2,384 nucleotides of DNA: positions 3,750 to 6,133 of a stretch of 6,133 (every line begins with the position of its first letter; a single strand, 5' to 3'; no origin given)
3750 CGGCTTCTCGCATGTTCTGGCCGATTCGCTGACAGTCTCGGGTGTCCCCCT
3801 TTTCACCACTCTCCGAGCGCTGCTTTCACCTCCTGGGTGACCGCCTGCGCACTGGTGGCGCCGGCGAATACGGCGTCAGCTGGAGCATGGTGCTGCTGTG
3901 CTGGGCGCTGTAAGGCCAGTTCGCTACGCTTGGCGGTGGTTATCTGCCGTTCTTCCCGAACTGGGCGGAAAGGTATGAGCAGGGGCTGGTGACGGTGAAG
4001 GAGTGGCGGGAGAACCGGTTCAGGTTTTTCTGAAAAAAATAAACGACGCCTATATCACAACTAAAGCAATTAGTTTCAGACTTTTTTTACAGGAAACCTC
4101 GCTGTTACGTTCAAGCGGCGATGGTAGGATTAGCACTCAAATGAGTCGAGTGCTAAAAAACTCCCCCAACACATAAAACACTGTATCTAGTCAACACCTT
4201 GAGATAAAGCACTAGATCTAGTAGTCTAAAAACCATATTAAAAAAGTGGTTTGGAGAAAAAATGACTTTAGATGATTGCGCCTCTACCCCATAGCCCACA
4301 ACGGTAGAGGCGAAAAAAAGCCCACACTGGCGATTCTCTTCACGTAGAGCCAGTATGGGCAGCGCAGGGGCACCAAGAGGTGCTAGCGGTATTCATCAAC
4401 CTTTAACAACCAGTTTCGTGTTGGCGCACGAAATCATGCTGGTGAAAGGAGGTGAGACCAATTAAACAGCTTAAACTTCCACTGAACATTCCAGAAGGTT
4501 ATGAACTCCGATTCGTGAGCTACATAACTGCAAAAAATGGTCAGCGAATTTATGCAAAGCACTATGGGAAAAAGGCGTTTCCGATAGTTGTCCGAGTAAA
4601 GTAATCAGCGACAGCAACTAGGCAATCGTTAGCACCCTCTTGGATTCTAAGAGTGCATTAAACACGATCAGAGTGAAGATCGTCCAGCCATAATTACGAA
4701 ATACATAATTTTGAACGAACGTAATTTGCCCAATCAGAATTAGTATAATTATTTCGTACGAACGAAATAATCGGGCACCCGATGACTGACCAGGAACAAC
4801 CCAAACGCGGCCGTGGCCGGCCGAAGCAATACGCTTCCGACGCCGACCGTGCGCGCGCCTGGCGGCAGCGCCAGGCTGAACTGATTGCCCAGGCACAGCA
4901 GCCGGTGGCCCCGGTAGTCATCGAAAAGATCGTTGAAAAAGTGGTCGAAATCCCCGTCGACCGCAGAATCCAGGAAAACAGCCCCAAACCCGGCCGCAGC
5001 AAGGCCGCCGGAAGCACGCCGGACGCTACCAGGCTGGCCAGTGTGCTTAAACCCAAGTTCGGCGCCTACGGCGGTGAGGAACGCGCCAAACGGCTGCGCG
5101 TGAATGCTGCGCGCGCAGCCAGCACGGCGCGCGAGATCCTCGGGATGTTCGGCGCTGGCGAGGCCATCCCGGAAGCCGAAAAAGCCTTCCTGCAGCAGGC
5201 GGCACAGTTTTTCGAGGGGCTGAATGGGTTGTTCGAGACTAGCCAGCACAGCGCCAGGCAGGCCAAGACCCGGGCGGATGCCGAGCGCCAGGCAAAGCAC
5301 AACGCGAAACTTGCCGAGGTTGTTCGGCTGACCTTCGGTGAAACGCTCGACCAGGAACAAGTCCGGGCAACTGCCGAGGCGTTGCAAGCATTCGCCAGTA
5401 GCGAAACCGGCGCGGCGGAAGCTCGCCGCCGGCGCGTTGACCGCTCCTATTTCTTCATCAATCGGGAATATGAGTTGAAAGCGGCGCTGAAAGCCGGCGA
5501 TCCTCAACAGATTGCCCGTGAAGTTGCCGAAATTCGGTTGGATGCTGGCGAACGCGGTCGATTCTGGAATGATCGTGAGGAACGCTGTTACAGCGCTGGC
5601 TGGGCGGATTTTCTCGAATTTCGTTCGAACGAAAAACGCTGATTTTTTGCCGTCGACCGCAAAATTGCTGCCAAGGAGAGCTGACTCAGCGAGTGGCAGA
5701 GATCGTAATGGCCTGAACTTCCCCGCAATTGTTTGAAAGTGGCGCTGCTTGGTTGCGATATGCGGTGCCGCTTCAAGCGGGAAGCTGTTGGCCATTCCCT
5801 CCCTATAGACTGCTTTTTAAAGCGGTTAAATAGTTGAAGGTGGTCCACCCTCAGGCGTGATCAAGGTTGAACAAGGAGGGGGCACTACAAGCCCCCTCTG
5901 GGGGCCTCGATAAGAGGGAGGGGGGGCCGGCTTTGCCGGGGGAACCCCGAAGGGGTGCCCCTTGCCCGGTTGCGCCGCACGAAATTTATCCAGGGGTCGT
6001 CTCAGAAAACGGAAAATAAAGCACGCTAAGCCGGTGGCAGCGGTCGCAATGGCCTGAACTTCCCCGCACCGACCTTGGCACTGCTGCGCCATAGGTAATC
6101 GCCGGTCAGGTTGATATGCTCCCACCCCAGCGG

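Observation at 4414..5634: A recurring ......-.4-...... operator marks both ends of the 286-aa gene, with a variant upstream of the small ORF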

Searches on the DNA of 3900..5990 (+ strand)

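Call 16: search_dna_similar(query=window:3900-5990:+, collection=plasmids, mode=distant, max_rows=20)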
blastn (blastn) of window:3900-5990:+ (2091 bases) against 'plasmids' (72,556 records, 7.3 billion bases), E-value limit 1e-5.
Records with a match: 12; places in all: 12; records where one place covers at least 80% of the query: 0.
Best place of each record, by identity: 90-95% 2; 80-90% 7; 60-80% 3.
By first word of the organism name: Thauera 2; Klebsiella 2; Paracoccus 1; Enterobacteriaceae 1; Candidatus 1; Delftia 1; Pseudomonas 1; Comamonas 1; Enterobacter 1; Achromobacter 1.
By predicted mobility (MOB-suite, as given by PLSDB): non-mobilizable 6; mobilizable 3; conjugative 3.
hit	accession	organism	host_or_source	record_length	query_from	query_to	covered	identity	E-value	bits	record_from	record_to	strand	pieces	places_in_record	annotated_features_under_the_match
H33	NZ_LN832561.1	Paracoccus aminovorans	-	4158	1978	2072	5%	80.8%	5e-14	89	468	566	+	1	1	none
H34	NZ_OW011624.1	Thauera humireducens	-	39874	1992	2072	4%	92.6%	9e-24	120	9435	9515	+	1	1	none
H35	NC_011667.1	Thauera aminoaromatica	-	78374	1993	2070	4%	83.3%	2e-12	83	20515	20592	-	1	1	none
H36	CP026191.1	Enterobacteriaceae bacterium ENNIH2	-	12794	1992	2066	4%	79.7%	2e-7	66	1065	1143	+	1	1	none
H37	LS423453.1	Candidatus Nitrotoga fabula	Activated sludge of a municipal ...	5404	1992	2067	4%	77.5%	2e-6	64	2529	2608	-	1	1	none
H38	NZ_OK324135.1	Delftia lacustris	-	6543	1993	2066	4%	78.5%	2e-6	63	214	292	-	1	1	none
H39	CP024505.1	Klebsiella pneumoniae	Homo sapiens,rectal swab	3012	1993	2061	3%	83.1%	1e-8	70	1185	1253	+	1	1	none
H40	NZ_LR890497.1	Klebsiella pneumoniae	Homo sapiens,urine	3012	1993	2061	3%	83.1%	1e-8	70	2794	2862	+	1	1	none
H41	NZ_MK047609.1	Pseudomonas aeruginosa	Homo sapiens,Rectal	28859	2014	2062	2%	89.8%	2e-7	67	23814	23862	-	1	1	none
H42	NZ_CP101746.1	Comamonas sp. C11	mixed culture,wastewater treatment plant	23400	2018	2062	2%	91.1%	6e-7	64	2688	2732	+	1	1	none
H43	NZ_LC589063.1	Enterobacter roggenkampii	-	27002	2017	2062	2%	89.1%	7e-6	62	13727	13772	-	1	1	none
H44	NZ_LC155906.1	Achromobacter xylosoxidans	-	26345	2017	2062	2%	89.1%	7e-6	62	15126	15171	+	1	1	none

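Call 64: get_annotated_region(hit=H34, flank=2500)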
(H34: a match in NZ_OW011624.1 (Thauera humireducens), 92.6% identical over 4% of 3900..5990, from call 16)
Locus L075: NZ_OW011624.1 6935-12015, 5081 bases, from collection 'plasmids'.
description: Thauera humireducens strain Piv1 plasmid C4PIVTHp
organism: Thauera humireducens (NCBI taxid 1134435)
taxonomy: Bacteria; Pseudomonadota; Betaproteobacteria; Rhodocyclales; Zoogloeaceae; Thauera; Thauera humireducens
host: -; source: -; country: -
typing (MOB-suite, as given by PLSDB): non-mobilizable
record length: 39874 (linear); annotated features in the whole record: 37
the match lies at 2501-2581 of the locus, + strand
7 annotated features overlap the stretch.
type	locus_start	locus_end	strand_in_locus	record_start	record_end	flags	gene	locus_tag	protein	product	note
CDS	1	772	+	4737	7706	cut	-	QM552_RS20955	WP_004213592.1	Tn3 family transposase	-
CDS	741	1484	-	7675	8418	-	-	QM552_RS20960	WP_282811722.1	SOS response-associated peptidase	GO:0018142 - protein-DNA covalent cross-linking [Evidence IEA]; GO:0009432 - SOS response [Evidence IEA]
CDS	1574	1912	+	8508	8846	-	-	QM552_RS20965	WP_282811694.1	hypothetical protein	-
CDS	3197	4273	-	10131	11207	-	-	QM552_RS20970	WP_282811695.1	replication initiator protein A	-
CDS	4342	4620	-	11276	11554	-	-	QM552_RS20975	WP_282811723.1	hypothetical protein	-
CDS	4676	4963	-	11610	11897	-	-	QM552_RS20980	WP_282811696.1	ribbon-helix-helix protein, CopG family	GO:0006355 - regulation of DNA-templated transcription [Evidence IEA]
CDS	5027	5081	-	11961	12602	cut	-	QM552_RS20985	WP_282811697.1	AAA family ATPase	-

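Call 77: search_dna_similar(query=L004:4915-5000:+, collection=plasmids, mode=distant, max_evalue=10, max_rows=15)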
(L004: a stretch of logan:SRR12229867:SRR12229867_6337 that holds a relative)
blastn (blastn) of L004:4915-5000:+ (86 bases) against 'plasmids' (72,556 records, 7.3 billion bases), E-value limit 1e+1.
Records with a match: 27; places in all: 27; records where one place covers at least 80% of the query: 0.
Best place of each record, by identity: >=99% 5; 95-99% 5; 90-95% 1; 80-90% 16.
By first word of the organism name: Klebsiella 6; Rhizobium 4; Sinorhizobium 3; Rhodococcus 3; Variovorax 2; Enterococcus 2; Pseudomonas 2; Streptomyces 1; Caballeronia 1; Pantoea 1; and 2 more.
By predicted mobility (MOB-suite, as given by PLSDB): non-mobilizable 16; conjugative 8; mobilizable 3.
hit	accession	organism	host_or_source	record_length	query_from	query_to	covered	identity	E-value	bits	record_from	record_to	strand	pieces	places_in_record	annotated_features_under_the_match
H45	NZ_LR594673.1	Variovorax sp. PBL-E5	linuron-contaminated soil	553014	11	48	44%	84.2%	5e-2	43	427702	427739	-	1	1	LLM class flavin-dependent oxidoreductase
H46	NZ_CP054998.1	Klebsiella pneumoniae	Shatin WWTPs_84 WWTPs influent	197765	22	59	44%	81.6%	8e+0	36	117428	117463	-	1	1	ilvD: dihydroxy-acid dehydratase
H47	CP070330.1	Klebsiella pneumoniae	Stanley WWTPs_7 WWTPs influent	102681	22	59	44%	81.6%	8e+0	36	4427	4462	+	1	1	record has no annotation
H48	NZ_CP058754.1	Klebsiella pneumoniae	Stanley WWTPs_19 WWTPs influent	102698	22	59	44%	81.6%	8e+0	36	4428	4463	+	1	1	ilvD: dihydroxy-acid dehydratase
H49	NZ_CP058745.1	Klebsiella pneumoniae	Stanley WWTPs_10 WWTPs influent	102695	22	59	44%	81.6%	8e+0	36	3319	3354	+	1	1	ilvD: dihydroxy-acid dehydratase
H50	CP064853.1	Klebsiella pneumoniae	Homo sapiens,pure culture,blood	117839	22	59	44%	81.6%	8e+0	36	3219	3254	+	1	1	ilvD: dihydroxy-acid dehydratase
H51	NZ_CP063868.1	Klebsiella variicola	Psittacus erithacus feces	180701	22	59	44%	81.6%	8e+0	36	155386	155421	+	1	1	ilvD: dihydroxy-acid dehydratase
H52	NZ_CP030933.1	Enterococcus gilvus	cow,milk,milk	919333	32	61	35%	86.7%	2e+0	37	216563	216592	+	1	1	kdpA: potassium-transporting ATPase subunit KdpA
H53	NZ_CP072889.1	Enterococcus raffinosus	stream/river surface water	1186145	33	61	34%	86.2%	8e+0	36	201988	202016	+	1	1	record has no annotation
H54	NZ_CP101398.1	Streptomyces cavourensis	mixed culture,soil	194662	21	49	34%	86.2%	8e+0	36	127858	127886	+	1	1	GAF domain-containing SpoIIE family protein phosphatase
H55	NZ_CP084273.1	Caballeronia grimmiae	Leptoglossus zonatus,Cell culture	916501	22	47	30%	92.3%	7e-1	39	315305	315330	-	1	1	hypothetical protein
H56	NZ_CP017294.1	Pseudomonas aeruginosa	Homo sapiens,blood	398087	25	51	31%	88.9%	8e+0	37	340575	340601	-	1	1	ParM/StbA family protein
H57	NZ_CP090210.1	Pantoea agglomerans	pure culture,Braised chicken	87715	28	54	31%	88.9%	8e+0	37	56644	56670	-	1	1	none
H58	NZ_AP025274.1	Pseudomonas alcaligenes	Homo sapiens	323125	25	51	31%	88.9%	8e+0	37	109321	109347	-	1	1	ParM/StbA family protein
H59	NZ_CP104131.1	Sinorhizobium sp. K101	Phaseolus vulgaris,cell ...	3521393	19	45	31%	88.9%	8e+0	37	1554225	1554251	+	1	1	none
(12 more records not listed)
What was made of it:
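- Tried and rejected: BLAST of the dual-operator promoter against PLSDB gave only chance-level fragments (call 77).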

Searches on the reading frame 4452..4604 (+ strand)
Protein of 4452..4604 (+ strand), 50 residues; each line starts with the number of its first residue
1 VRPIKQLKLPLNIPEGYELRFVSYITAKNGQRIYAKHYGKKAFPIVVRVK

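Call 11: search_protein_families(library=pfam, proteins=[window:4452-4604:+], max_evalue=0.1)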
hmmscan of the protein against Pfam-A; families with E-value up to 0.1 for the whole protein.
window:4452-4604:+ (50 aa): 1 family
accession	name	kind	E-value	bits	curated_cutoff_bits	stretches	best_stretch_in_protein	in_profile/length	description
PF24154.1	Tis1_ImmP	-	0.093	13.3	27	1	17-46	18-47/74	Tis1 immunity protein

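Call 12: search_protein_families(library=ncbifam, proteins=[window:4452-4604:+], max_evalue=0.1)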
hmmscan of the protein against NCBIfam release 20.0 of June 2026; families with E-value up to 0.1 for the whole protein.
window:4452-4604:+ (50 aa): 0 families

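Call 43: find_homologous_proteins(query=window:4452-4604:+, max_evalue=0.01)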
Query window:4452-4604:+ (50 aa): 2 proteins with E <= 0.01 among 2 candidates.
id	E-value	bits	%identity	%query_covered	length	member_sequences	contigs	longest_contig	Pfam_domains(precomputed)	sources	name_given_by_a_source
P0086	5.2e-17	78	79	96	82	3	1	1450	-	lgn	-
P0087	1.8e-16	76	79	94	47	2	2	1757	-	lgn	-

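Call 47: find_encoding_contigs(protein=P0087, flank=3000, max_places=4)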
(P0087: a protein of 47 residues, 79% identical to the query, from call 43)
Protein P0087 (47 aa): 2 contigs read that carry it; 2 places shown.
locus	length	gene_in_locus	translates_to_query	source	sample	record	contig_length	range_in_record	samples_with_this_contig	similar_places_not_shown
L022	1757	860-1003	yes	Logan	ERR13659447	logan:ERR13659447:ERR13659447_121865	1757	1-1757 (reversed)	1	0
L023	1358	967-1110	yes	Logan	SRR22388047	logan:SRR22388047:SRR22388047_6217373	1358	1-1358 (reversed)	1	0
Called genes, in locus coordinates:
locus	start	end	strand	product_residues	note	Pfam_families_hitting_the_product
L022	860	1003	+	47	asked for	-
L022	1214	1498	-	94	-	-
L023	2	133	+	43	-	?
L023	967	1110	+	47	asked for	-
